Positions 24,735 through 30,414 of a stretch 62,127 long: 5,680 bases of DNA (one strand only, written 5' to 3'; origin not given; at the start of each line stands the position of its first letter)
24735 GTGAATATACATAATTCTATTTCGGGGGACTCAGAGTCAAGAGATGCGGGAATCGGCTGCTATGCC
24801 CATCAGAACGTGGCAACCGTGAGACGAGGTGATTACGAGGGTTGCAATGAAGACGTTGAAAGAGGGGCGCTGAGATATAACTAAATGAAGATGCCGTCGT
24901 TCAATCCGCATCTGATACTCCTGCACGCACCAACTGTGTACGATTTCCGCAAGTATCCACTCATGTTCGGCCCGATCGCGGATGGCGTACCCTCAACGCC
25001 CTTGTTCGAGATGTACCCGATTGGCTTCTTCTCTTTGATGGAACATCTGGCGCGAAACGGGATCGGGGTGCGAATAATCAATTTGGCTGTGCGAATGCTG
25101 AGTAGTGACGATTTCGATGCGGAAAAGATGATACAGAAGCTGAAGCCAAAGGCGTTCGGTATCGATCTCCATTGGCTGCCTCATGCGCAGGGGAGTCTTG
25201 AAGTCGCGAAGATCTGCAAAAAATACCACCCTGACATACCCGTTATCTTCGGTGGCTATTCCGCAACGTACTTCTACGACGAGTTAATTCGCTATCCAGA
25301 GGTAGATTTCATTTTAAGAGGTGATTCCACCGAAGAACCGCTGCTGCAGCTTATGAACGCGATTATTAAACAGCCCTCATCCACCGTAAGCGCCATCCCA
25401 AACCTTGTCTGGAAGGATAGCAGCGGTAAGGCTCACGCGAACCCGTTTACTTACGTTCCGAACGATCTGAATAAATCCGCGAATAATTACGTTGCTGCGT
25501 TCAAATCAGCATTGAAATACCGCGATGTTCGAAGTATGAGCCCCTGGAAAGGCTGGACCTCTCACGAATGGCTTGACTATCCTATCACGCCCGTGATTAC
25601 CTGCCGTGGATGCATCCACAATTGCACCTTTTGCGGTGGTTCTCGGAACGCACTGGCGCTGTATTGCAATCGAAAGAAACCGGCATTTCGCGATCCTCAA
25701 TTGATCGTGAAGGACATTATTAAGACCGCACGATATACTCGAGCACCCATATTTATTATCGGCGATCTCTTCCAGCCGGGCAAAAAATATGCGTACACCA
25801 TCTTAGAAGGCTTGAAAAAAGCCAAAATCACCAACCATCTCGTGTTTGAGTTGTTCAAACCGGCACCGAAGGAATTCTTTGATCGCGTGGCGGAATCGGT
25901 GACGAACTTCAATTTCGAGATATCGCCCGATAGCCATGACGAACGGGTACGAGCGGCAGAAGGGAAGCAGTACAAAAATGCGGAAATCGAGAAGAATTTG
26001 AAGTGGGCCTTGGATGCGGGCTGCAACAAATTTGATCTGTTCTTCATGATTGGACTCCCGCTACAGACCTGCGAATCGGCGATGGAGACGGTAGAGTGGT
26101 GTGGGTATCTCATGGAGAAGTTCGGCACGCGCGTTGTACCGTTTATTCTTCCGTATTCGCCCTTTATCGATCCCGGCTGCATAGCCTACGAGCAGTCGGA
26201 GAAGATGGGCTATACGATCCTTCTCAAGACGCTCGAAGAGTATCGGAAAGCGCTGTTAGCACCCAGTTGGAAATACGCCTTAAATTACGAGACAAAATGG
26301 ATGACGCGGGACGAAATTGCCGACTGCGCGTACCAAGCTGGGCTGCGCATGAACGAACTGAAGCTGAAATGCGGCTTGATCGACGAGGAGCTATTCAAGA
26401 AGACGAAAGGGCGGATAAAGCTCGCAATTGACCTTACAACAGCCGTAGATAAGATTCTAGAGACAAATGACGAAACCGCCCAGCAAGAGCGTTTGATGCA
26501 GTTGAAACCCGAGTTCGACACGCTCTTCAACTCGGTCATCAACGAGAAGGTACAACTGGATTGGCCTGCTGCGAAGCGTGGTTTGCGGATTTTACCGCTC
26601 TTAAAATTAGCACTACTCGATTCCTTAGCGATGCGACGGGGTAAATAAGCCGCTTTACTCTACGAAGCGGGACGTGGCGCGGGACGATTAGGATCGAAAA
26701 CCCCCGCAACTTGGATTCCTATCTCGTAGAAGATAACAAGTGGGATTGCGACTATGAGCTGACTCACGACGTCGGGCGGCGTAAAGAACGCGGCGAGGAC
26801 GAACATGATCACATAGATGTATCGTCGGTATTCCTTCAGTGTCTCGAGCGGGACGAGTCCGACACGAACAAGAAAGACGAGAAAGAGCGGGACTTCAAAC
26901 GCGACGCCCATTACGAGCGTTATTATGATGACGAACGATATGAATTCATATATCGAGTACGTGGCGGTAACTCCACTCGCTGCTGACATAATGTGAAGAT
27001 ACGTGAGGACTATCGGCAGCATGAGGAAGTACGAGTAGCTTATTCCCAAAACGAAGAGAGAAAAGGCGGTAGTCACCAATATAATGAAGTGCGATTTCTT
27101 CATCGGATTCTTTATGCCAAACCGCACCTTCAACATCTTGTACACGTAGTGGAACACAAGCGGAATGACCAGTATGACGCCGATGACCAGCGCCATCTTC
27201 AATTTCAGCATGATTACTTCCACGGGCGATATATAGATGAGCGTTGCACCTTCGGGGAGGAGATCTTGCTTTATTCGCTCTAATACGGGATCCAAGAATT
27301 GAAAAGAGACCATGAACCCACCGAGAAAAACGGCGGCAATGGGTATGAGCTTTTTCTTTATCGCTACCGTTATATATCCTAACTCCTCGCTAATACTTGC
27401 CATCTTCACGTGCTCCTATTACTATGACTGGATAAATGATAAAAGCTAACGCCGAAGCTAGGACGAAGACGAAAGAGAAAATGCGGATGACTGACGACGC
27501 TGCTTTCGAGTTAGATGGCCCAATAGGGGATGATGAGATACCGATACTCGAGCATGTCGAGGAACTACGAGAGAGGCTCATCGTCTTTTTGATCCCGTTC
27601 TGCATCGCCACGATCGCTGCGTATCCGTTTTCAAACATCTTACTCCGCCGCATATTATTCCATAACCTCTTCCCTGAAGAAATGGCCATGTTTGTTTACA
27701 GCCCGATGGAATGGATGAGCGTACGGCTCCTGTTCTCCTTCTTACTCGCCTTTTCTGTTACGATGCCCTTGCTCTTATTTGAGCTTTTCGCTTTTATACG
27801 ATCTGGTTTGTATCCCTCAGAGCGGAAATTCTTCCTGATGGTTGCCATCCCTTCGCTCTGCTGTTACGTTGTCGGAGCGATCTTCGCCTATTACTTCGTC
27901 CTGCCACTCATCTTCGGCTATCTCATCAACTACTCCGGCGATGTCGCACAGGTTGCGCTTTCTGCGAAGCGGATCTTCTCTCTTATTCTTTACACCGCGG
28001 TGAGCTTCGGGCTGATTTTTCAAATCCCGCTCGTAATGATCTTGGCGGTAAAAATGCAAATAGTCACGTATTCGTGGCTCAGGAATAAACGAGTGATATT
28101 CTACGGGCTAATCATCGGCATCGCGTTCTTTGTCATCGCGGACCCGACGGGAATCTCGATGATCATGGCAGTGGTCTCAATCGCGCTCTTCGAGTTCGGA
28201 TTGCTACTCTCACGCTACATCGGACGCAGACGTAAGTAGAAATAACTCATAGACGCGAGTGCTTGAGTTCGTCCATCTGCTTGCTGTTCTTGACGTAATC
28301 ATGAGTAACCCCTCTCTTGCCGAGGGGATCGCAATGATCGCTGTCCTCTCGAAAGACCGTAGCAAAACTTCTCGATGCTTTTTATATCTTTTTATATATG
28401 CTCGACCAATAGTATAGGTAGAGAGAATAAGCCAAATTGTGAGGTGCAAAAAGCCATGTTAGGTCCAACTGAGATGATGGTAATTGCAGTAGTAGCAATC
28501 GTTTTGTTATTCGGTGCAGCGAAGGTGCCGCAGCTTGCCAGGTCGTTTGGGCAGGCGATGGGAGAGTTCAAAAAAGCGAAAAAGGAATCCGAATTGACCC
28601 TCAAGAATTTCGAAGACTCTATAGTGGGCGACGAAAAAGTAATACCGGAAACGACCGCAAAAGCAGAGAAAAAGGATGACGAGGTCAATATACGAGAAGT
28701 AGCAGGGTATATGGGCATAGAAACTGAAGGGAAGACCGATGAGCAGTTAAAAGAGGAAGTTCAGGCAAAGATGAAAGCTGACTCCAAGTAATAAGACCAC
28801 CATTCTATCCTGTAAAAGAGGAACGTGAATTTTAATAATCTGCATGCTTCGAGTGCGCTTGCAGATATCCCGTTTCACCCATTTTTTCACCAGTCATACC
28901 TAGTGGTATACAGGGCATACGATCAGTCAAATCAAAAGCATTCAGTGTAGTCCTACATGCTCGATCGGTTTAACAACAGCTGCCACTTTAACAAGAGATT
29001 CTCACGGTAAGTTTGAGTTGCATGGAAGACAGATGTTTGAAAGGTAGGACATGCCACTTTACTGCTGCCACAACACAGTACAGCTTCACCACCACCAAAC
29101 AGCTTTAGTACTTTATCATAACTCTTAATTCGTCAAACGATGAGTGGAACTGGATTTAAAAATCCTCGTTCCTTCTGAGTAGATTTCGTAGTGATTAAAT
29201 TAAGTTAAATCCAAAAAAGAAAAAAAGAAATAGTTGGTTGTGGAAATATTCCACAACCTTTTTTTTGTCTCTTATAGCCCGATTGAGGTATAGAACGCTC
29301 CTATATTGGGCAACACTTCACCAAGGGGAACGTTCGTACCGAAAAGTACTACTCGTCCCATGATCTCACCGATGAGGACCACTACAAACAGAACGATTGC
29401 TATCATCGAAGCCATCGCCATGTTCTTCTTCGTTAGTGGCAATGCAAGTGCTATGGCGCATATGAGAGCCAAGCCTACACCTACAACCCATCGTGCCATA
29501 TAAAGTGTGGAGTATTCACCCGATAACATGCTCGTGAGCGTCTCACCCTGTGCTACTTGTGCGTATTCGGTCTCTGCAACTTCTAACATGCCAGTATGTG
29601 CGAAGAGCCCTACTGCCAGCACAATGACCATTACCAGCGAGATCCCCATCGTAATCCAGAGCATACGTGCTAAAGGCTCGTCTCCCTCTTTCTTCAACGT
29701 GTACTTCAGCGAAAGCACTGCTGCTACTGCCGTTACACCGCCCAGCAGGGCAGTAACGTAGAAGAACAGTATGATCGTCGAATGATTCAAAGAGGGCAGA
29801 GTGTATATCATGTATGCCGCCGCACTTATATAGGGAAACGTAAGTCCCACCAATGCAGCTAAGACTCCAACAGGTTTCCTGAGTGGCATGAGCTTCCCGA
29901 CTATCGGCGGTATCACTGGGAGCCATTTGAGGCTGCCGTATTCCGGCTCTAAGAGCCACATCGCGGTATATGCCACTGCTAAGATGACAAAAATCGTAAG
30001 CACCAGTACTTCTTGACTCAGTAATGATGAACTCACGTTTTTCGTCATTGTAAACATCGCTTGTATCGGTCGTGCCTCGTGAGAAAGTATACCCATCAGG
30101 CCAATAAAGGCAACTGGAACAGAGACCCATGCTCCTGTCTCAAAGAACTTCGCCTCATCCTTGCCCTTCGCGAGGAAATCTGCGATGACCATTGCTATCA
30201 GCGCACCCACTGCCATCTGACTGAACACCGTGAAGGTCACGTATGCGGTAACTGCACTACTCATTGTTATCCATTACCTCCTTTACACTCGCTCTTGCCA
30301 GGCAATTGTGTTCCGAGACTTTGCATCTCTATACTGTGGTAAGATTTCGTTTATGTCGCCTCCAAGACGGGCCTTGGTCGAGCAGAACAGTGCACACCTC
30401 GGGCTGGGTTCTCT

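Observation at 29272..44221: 15-kb island: two Tat-exported Mo/W enzymes bracketing surface thiol/sulfur-transfer fusion proteins, with one chaperone, one polyferredoxin and an Lrp regulator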

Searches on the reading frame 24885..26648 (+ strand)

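Call 4: search_protein_families(library=pfam, proteins=[window:24885-26648:+], max_evalue=0.01)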
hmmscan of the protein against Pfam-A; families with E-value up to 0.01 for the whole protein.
window:24885-26648:+ (587 aa): 2 families
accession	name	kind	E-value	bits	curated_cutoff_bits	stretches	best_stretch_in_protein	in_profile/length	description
PF02310.24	B12-binding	-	8.9e-14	51.8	32.1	1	40-150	9-115/121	B12 binding domain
PF04055.27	Radical_SAM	-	4.6e-13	50.1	29.5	1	237-406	1-166/166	Radical SAM superfamily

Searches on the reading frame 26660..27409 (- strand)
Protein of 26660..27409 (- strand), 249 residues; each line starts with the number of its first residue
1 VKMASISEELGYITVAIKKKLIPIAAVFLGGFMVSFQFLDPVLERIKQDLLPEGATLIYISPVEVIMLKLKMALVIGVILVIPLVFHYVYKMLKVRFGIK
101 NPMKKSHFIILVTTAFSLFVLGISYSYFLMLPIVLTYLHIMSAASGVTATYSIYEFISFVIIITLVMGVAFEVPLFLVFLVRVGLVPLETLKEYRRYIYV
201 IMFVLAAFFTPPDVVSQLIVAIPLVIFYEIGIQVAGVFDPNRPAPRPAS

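Call 4: search_protein_families(library=pfam, proteins=[window:26660-27409:-], max_evalue=0.01)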
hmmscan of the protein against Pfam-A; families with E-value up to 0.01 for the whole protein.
window:26660-27409:- (249 aa): 1 family
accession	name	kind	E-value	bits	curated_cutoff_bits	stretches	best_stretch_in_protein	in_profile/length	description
PF00902.23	TatC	-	2.1e-43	149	25.1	1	17-223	6-208/208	Sec-independent protein translocase protein (TatC)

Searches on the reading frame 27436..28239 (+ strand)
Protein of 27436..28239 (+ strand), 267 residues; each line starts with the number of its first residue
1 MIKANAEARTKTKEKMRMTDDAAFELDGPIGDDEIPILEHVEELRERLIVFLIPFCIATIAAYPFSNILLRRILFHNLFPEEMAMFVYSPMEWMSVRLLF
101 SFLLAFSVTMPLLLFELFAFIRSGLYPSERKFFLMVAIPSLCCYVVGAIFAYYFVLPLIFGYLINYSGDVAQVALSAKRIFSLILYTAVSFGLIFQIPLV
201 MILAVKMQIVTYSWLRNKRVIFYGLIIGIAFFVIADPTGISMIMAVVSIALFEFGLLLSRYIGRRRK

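Call 4: search_protein_families(library=pfam, proteins=[window:27436-28239:+], max_evalue=0.01)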
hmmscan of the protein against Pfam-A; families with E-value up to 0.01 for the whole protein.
window:27436-28239:+ (267 aa): 1 family
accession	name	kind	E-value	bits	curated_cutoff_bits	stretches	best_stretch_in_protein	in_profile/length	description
PF00902.23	TatC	-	3.8e-42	144.9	25.1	1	39-246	1-206/208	Sec-independent protein translocase protein (TatC)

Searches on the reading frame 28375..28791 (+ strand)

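Call 4: search_protein_families(library=pfam, proteins=[window:28375-28791:+], max_evalue=0.01)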
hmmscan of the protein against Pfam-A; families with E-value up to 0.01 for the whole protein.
window:28375-28791:+ (138 aa): 1 family
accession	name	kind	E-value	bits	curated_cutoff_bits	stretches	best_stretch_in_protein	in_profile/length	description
PF02416.21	TatA_B_E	-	7.5e-14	51.1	21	1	29-76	1-47/53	mttA/Hcf106 family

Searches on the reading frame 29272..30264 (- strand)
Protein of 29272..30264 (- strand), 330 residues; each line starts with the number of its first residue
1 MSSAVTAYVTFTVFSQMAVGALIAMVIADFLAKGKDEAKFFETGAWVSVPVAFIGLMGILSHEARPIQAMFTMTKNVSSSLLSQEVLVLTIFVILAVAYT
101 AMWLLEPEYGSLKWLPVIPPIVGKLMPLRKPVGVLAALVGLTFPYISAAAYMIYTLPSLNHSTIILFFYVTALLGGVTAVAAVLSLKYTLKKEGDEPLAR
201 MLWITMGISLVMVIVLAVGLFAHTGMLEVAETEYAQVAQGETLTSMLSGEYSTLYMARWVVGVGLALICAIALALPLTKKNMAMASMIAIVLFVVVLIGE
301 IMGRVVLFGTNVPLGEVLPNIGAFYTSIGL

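Call 3: search_protein_families(library=pfam, proteins=[window:29272-30264:-], max_evalue=0.01)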
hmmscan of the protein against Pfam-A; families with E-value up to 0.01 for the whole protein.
window:29272-30264:- (330 aa): 2 families
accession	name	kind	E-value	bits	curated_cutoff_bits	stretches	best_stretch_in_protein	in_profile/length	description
PF04976.17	DmsC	-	9.1e-15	55.2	22.3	1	8-309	10-274/275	DMSO reductase anchor subunit (DmsC)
PF03916.19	NrfD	-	2.2e-08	34.6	25.8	1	16-296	23-297/313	Polysulphide reductase, NrfD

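Call 7: search_protein_families(library=ncbifam, proteins=[window:29272-30264:-], max_evalue=0.001)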
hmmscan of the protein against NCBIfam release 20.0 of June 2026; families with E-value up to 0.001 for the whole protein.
window:29272-30264:- (330 aa): 0 families
